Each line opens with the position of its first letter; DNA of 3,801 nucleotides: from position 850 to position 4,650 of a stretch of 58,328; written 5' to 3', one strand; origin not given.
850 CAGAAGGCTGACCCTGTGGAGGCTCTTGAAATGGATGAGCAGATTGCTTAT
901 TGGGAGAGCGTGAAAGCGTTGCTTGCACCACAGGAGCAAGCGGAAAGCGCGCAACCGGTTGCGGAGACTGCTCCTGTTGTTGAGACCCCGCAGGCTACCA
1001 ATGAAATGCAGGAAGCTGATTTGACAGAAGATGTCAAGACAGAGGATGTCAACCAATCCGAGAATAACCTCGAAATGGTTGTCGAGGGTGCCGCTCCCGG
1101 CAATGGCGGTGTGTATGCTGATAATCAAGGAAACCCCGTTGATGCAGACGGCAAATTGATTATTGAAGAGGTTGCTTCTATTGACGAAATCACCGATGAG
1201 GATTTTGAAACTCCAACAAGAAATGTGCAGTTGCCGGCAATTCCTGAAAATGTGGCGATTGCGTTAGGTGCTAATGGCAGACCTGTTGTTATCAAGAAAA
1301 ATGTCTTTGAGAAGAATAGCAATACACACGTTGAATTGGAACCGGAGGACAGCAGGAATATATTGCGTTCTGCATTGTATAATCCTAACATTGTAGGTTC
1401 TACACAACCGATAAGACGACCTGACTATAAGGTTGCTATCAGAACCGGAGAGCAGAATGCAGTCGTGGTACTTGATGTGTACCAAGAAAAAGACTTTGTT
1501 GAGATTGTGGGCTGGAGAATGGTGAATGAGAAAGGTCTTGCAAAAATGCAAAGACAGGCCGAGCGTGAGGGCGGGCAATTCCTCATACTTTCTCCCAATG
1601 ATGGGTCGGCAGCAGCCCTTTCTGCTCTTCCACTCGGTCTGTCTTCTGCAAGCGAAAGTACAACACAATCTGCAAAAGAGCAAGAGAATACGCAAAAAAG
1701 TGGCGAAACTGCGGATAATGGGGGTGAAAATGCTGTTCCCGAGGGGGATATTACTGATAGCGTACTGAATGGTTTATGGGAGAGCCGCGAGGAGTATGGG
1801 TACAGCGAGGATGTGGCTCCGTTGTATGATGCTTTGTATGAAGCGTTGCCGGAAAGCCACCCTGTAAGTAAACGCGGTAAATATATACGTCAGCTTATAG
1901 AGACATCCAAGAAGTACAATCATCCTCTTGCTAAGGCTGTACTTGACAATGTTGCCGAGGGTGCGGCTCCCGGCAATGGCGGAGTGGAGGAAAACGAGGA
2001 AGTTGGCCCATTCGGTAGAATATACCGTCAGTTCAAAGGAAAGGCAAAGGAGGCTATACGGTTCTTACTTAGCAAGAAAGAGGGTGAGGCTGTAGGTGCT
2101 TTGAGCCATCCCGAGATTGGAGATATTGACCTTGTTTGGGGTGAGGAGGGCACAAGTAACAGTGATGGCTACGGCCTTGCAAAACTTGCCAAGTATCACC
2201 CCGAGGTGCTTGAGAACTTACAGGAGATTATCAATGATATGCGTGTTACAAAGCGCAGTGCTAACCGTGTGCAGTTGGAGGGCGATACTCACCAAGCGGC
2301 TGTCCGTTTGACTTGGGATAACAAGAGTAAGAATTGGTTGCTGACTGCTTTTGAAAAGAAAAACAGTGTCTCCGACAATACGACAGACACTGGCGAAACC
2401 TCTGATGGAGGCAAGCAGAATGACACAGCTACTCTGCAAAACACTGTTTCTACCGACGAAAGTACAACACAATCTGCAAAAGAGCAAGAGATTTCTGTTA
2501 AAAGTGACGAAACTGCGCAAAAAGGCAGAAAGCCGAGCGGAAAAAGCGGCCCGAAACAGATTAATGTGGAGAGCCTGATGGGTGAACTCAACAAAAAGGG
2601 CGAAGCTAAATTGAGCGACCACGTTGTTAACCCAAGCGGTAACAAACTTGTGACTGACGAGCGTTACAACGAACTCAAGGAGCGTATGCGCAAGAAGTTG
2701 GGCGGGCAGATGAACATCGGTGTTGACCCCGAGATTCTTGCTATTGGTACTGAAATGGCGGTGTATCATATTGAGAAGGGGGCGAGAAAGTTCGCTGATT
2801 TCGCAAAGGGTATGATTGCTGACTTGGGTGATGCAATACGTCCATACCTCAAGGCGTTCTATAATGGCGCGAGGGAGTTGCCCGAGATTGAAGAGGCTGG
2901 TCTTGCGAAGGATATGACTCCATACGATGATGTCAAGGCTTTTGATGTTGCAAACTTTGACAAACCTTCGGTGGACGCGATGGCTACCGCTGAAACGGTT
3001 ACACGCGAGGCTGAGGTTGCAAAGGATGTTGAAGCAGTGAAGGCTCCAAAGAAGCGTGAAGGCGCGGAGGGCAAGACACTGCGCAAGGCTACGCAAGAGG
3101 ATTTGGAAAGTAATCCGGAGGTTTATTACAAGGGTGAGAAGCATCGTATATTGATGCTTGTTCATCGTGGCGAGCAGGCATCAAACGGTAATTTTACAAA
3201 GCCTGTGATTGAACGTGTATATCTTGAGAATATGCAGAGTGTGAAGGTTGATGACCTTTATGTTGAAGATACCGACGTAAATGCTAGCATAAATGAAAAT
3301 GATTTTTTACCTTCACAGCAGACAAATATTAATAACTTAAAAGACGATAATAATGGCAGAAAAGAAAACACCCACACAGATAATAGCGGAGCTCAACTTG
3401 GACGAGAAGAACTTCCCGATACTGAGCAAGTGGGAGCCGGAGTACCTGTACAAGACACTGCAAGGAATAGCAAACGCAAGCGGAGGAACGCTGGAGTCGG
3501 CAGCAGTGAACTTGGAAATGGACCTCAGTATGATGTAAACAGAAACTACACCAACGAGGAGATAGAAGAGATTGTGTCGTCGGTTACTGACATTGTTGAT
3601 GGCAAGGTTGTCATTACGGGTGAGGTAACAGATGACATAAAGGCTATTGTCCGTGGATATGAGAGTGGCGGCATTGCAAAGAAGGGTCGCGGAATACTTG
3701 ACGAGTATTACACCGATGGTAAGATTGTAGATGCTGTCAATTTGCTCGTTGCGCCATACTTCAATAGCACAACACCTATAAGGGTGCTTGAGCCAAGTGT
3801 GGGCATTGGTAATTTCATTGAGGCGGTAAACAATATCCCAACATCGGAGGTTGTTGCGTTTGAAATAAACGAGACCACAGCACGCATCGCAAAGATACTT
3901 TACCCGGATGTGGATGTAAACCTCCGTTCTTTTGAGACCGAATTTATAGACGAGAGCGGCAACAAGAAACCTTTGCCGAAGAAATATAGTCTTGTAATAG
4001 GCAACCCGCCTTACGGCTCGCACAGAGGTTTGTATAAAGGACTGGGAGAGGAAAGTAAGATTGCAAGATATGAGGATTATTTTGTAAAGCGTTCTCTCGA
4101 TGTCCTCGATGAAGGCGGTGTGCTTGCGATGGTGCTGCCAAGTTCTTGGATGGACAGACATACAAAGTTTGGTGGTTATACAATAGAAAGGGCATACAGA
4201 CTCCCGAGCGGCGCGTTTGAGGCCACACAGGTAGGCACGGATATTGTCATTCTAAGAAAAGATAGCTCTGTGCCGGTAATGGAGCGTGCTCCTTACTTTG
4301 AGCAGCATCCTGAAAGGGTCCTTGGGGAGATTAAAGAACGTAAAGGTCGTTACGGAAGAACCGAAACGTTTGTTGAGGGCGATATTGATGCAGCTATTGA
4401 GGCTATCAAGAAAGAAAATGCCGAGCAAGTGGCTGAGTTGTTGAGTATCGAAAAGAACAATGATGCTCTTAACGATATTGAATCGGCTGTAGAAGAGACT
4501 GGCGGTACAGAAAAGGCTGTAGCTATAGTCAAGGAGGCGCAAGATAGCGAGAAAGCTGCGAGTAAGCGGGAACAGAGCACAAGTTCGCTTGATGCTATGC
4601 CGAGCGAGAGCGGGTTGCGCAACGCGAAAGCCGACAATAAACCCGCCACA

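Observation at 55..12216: Giant (>=4053 aa) modular ORF fusing DNA MTase, SNF2-like helicase, two zincin-like motifs and a hydrophobic C-terminus, directly upstream of the portal gene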

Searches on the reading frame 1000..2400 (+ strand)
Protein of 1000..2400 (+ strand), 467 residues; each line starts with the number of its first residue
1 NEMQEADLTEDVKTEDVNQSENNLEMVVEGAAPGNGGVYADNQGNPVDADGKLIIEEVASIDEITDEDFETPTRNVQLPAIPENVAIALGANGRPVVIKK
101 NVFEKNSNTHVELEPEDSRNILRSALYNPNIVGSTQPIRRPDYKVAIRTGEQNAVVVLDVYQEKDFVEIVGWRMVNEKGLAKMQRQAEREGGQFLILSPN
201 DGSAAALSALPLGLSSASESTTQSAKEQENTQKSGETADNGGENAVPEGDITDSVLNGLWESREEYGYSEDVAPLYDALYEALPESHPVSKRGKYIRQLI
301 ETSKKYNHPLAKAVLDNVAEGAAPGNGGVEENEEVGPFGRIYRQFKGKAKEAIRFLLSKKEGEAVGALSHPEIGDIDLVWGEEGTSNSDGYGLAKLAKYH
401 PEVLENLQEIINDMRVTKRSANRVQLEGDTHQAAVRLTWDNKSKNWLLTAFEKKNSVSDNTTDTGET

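Call 12: search_protein_families(library=pfam, proteins=[window:1000-2400:+], max_evalue=1)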
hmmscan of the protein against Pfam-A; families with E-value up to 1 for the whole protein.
window:1000-2400:+ (467 aa): 2 families
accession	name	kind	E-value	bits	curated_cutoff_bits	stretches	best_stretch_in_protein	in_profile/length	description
PF18825.6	LPD13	-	8.5e-53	178.4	27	1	49-187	2-139/139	Large polyvalent protein-associated domain 13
PF18809.6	PBECR1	-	6.2e-11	43.2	27.6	1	369-456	3-103/104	phage-Barnase-EndoU-ColicinE5/D-RelE like nuclease1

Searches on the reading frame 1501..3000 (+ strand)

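Call 9: search_protein_families(library=phrogs, proteins=[window:1501-3000:+], max_evalue=0.001)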
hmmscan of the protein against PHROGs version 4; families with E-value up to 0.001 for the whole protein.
window:1501-3000:+ (500 aa): 6 families
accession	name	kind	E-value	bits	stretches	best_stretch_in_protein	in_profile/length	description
phrog_10089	-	moron, auxiliary metabolic gene and host takeover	1.1e-50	172.6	1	250-493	1125-1361/4647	DarB-like antirestriction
phrog_14770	-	unknown function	1.5e-32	112.4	1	366-499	644-780/3427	-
phrog_938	-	lysis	1.5e-17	63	1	380-461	1971-2053/2185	endolysin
phrog_13543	-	unknown function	3.3e-16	59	1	169-347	679-857/1879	-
phrog_10691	-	unknown function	1.2e-10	39.5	1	253-457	1353-1524/3925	-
phrog_14348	-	unknown function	1.9e-06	27.4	1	171-400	95-331/934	-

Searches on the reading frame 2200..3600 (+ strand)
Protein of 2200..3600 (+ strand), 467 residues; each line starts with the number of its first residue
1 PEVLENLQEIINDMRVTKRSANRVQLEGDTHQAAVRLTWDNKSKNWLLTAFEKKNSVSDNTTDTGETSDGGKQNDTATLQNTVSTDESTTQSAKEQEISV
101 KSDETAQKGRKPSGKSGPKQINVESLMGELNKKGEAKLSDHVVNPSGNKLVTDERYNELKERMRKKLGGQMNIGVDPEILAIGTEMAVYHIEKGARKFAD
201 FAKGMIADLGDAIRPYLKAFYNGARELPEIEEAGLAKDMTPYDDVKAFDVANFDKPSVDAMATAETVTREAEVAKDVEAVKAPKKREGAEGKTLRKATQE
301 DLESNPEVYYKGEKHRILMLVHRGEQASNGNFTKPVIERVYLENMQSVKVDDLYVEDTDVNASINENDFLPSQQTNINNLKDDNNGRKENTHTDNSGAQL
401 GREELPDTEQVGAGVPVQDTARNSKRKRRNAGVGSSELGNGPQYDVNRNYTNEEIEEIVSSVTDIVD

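Call 12: search_protein_families(library=pfam, proteins=[window:2200-3600:+], max_evalue=1)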
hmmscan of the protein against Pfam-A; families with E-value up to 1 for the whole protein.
window:2200-3600:+ (467 aa): 2 families
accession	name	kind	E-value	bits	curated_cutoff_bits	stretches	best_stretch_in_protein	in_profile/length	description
PF13750.12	Big_3_3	-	0.047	13.8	27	1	4-45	65-105/157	Bacterial Ig-like domain (group 3)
PF18809.6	PBECR1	-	0.058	14.3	27.6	1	3-56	46-103/104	phage-Barnase-EndoU-ColicinE5/D-RelE like nuclease1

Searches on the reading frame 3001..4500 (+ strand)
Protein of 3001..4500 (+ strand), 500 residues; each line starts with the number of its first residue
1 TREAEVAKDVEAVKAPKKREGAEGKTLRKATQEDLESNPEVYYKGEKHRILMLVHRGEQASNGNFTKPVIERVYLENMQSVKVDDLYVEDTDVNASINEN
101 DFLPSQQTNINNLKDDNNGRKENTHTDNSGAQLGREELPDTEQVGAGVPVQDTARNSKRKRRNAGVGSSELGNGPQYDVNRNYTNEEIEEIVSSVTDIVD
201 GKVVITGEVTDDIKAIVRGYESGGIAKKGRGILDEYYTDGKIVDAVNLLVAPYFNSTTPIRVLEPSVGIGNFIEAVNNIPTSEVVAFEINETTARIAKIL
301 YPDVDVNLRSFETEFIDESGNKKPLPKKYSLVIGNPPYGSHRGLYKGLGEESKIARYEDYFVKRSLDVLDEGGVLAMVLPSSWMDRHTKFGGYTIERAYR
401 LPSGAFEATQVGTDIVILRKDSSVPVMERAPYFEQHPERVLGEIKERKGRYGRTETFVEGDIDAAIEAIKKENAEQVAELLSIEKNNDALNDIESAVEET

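Call 9: search_protein_families(library=phrogs, proteins=[window:3001-4500:+], max_evalue=0.001)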
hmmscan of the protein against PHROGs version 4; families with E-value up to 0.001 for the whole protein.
window:3001-4500:+ (500 aa): 12 families
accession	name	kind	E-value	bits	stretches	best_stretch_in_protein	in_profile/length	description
phrog_1685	-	unknown function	2.6e-50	171.9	1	167-423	33-282/2278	-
phrog_11801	-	other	4.4e-32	111.3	1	167-422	81-333/2269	DNA methyltransferase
phrog_9133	-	unknown function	8.9e-26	91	1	77-425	588-909/1259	-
phrog_10089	-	moron, auxiliary metabolic gene and host takeover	2.8e-24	85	1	261-422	1689-1852/4647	DarB-like antirestriction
phrog_37568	-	unknown function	5.7e-17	61.3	1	236-420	1154-1339/1780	-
phrog_29705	-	unknown function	7.4e-14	51.8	1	172-422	38-276/780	-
phrog_3820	-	other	2.9e-10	40.6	1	211-341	28-141/255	DNA methyltransferase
phrog_5172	-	unknown function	5.7e-10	39.5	1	233-383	20-135/377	-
phrog_24008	-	DNA, RNA and nucleotide metabolism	8.3e-06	24.9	1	266-385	101-203/1006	helicase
phrog_3689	-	other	2.3e-05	24.7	1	315-395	54-131/348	DNA methyltransferase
phrog_1600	-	other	0.00021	21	1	254-386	46-191/489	DNA methyltransferase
phrog_799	-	other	0.00028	21.2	1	228-384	207-321/458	DNA methyltransferase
